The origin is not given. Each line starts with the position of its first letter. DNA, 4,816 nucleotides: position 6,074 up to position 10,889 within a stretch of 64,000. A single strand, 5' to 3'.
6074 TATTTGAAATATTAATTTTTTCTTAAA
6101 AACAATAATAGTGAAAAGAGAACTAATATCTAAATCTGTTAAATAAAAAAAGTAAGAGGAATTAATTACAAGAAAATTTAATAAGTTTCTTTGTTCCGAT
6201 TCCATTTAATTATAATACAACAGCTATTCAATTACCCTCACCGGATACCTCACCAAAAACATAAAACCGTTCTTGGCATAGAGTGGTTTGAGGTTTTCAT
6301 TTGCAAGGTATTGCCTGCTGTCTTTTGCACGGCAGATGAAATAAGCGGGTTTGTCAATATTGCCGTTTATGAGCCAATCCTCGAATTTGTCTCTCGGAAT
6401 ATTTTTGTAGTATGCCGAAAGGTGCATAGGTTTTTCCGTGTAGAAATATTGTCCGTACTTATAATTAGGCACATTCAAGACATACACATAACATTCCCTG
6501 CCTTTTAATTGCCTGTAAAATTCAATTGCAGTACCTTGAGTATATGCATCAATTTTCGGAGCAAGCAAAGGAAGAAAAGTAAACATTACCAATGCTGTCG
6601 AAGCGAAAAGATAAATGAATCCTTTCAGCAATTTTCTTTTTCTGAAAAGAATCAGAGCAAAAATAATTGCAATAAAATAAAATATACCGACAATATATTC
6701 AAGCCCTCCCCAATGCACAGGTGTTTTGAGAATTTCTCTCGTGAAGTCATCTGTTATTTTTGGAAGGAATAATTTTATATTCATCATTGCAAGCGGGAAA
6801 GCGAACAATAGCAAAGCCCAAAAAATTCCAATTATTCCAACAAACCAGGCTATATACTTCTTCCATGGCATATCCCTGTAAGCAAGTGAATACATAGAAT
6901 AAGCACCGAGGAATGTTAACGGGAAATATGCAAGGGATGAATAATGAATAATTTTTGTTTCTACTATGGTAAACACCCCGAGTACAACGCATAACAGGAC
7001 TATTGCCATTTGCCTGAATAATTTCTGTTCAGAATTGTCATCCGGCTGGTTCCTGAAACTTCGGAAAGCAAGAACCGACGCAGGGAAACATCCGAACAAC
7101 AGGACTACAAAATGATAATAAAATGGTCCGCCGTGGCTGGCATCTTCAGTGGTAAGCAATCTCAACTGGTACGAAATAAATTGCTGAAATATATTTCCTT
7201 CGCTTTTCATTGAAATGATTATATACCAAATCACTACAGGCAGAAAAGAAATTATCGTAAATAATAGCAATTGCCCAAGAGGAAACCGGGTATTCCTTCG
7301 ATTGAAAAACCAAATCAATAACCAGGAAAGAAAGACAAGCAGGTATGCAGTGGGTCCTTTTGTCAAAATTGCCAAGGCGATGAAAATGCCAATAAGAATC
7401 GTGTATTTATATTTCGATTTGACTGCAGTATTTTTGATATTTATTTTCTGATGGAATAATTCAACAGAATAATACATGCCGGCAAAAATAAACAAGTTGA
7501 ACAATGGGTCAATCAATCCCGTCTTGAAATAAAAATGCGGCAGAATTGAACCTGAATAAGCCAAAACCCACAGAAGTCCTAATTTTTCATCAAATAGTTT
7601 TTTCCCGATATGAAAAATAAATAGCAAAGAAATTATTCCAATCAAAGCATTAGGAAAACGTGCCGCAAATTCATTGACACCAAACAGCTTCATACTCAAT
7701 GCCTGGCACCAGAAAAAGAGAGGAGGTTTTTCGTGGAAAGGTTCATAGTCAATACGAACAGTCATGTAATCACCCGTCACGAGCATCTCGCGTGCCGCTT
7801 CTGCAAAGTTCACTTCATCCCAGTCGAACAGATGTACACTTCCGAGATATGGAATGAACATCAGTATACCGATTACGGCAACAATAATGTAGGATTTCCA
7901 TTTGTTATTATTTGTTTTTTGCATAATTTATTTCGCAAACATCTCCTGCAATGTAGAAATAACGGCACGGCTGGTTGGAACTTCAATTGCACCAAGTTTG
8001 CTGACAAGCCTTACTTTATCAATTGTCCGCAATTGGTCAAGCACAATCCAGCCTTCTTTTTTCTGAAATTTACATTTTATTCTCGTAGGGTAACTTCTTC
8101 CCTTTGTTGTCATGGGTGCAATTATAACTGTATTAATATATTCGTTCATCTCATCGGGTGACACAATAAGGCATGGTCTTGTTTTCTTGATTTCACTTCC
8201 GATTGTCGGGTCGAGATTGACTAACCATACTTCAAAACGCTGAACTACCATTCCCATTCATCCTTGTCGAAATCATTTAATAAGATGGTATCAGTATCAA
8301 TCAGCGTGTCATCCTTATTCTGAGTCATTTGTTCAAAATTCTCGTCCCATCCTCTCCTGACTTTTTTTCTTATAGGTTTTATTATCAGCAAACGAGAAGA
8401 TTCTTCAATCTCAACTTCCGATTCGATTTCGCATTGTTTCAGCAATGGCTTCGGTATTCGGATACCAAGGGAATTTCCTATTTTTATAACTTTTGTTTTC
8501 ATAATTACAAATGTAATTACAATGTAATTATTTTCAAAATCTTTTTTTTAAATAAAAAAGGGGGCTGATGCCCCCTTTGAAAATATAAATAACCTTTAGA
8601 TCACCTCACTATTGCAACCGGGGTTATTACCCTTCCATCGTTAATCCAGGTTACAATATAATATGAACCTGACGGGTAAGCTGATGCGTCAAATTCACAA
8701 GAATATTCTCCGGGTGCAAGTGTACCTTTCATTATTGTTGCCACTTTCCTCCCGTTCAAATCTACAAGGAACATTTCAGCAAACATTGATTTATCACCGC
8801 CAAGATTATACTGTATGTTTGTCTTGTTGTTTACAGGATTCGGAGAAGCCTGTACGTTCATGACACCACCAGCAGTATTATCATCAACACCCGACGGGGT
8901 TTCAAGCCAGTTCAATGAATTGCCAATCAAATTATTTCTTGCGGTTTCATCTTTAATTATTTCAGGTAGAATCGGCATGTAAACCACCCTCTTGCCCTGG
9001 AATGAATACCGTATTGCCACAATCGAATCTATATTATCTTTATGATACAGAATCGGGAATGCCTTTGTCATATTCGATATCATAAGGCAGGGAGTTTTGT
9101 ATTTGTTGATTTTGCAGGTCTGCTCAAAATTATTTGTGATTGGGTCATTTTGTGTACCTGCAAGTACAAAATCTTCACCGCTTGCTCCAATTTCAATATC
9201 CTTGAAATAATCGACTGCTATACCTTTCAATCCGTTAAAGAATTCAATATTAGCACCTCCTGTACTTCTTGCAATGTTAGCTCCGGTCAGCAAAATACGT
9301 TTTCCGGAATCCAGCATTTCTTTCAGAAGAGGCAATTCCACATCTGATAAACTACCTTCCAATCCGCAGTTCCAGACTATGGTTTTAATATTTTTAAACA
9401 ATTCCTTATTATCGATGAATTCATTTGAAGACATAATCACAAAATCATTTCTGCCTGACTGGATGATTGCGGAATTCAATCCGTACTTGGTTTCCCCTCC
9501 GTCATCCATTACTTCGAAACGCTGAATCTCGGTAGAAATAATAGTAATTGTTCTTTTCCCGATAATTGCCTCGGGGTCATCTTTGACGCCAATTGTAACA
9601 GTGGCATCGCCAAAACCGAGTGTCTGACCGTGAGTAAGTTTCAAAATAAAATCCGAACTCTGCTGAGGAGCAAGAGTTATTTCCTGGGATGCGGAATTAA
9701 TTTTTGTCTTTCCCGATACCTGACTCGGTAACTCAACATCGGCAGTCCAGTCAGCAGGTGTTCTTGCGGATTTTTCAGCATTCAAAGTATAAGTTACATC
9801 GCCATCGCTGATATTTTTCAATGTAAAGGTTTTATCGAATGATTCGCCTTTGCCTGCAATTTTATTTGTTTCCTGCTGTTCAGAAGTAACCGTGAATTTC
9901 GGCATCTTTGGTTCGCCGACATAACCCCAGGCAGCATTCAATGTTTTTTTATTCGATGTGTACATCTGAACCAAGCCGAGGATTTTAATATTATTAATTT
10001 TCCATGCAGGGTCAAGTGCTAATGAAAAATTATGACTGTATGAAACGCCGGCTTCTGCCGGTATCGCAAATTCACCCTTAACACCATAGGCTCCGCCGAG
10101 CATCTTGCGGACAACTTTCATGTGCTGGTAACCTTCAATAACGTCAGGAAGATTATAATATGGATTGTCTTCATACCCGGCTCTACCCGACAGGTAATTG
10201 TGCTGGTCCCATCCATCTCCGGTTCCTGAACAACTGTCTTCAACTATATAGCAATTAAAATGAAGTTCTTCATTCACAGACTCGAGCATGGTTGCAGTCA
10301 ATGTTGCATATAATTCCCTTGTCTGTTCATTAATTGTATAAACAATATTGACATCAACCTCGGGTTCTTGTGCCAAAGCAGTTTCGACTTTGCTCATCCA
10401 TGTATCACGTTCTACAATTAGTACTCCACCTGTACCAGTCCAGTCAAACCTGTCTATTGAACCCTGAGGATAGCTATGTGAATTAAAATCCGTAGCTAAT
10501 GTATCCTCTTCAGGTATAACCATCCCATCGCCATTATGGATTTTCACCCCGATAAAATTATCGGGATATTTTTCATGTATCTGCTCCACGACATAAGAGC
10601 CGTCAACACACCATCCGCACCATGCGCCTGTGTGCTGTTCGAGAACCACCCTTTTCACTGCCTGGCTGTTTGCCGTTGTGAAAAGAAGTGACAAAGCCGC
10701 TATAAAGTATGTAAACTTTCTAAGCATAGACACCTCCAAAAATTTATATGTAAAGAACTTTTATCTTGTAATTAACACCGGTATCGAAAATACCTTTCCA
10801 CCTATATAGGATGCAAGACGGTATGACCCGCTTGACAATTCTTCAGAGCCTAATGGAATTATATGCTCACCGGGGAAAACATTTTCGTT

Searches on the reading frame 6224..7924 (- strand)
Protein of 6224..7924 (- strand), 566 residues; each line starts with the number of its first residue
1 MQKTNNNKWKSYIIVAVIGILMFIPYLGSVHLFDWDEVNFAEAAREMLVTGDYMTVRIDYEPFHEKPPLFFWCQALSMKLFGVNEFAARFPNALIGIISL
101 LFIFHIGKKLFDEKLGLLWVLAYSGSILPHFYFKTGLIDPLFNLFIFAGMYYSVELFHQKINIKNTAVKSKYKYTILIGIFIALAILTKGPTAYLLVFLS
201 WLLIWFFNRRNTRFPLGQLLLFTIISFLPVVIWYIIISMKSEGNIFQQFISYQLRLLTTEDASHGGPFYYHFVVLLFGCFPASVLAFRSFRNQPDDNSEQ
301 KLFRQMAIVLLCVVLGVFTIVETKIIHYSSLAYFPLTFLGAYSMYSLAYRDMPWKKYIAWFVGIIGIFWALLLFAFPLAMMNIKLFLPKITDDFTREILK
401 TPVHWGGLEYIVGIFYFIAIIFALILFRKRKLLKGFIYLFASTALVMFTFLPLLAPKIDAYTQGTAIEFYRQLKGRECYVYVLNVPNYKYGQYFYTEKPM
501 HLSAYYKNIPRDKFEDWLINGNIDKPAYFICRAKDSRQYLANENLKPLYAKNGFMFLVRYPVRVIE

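Call 9: search_protein_families(library=pfam, proteins=[window:6224-7924:-], max_evalue=0.001)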
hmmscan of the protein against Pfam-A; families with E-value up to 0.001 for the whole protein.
window:6224-7924:- (566 aa): 1 family
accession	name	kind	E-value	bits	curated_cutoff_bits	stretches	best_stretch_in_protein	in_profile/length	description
PF13231.12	PMT_2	-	2.7e-20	73.6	26.1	1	66-233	2-160/160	Dolichyl-phosphate-mannose-protein mannosyltransferase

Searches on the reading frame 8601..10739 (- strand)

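Call 9: search_protein_families(library=pfam, proteins=[window:8601-10739:-], max_evalue=0.001)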
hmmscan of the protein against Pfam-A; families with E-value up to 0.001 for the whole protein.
window:8601-10739:- (712 aa): 3 families
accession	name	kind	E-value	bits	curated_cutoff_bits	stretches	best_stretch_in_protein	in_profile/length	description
PF11551.14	Omp28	-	1.4e-12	48.3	34.9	1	79-271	2-164/171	Outer membrane protein Omp28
PF06280.18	fn3_5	-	9.3e-06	26.8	27.6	1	299-371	8-81/112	Fn3-like domain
PF18962.6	Por_Secre_tail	-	1.8e-05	25.4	27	1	633-697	3-62/75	Secretion system C-terminal sorting domain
